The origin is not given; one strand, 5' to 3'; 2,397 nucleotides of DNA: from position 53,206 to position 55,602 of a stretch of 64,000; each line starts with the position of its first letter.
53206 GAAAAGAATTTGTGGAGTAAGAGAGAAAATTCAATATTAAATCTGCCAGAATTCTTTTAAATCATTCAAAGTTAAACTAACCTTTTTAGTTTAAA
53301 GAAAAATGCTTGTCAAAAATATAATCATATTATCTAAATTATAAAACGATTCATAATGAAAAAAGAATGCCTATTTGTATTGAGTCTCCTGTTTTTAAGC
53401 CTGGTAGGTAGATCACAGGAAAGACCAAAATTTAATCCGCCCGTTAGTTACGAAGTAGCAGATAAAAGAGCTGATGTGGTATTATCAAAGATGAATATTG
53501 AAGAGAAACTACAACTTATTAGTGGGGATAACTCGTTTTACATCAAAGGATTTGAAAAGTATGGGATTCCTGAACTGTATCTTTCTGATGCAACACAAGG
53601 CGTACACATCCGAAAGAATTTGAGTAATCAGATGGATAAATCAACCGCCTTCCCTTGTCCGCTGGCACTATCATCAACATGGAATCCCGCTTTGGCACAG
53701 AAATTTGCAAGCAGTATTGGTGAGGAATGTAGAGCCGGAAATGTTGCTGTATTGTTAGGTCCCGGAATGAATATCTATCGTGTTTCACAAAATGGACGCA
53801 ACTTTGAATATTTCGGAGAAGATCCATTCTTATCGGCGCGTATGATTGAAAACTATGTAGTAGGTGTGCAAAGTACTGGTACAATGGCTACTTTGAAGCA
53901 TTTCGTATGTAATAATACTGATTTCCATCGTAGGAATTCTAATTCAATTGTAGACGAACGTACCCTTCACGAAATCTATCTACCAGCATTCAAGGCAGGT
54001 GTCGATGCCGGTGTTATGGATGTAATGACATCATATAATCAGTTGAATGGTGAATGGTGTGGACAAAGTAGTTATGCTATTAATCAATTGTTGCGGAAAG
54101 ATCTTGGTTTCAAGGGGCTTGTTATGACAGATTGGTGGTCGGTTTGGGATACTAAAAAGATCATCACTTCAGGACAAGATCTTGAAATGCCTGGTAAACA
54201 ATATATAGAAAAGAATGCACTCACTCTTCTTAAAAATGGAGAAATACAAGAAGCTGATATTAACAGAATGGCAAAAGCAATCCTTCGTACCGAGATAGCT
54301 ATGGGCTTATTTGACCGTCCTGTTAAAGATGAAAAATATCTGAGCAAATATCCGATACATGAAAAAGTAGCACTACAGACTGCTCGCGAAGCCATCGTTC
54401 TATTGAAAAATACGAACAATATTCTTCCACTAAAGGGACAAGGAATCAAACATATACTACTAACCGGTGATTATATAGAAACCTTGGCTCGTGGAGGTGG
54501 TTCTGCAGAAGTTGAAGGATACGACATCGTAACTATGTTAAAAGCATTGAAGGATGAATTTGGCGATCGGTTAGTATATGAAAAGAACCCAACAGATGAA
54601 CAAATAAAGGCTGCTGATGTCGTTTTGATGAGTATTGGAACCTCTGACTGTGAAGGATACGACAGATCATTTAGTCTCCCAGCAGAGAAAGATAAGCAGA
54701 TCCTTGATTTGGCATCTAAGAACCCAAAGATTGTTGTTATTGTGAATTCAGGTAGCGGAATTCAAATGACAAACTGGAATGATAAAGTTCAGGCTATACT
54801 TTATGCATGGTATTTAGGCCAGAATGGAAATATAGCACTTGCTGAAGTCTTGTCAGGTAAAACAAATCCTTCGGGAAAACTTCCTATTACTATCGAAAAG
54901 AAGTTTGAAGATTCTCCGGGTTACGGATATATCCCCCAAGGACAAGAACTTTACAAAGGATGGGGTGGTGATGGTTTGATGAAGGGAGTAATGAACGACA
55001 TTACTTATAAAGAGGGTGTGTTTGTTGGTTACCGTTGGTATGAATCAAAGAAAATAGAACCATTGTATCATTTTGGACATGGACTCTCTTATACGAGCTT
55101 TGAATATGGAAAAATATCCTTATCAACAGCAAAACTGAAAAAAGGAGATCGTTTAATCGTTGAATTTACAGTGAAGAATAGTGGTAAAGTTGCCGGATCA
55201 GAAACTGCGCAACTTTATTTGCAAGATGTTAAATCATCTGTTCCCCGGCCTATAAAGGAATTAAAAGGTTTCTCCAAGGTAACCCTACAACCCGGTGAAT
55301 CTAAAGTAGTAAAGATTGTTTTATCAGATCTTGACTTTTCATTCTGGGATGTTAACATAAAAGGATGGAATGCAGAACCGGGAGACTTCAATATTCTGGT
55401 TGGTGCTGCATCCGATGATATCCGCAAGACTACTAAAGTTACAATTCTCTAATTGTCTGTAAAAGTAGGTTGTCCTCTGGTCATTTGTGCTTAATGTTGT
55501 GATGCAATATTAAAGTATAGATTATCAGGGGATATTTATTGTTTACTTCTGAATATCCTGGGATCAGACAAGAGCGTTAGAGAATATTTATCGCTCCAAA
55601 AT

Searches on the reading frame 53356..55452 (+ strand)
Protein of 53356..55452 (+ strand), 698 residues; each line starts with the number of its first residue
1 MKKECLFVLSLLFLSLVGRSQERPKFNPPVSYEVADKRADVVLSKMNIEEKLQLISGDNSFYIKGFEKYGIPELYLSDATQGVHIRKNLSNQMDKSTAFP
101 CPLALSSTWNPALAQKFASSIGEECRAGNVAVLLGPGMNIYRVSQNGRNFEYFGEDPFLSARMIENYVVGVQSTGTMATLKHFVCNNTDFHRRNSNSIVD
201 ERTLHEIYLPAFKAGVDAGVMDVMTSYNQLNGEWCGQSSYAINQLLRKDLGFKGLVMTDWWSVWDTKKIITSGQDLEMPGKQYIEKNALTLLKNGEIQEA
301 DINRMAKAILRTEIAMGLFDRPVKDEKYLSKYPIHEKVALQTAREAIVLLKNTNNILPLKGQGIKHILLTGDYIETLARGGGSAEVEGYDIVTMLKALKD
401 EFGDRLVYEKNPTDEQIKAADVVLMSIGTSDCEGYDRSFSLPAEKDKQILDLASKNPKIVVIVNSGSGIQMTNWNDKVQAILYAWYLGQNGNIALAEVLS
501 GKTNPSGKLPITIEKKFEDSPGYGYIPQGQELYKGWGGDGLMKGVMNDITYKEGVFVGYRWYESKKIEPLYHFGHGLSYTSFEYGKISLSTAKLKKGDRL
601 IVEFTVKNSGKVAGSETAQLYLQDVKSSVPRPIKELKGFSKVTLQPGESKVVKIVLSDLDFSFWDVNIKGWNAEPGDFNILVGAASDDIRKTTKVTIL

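Call 18: search_protein_families(library=pfam, proteins=[window:53356-55452:+], max_evalue=0.01)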
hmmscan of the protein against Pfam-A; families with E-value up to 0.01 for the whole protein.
window:53356-55452:+ (698 aa): 3 families
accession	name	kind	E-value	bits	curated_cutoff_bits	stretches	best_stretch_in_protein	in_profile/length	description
PF01915.27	Glyco_hydro_3_C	-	2e-46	158.9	31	1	347-559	1-200/200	Glycosyl hydrolase family 3 C-terminal domain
PF00933.27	Glyco_hydro_3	-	3.4e-38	132.3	27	1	68-311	60-315/316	Glycosyl hydrolase family 3 N terminal domain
PF14310.12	Fn3-like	-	8.3e-26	90.4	25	1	616-686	1-71/71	Fibronectin type III-like domain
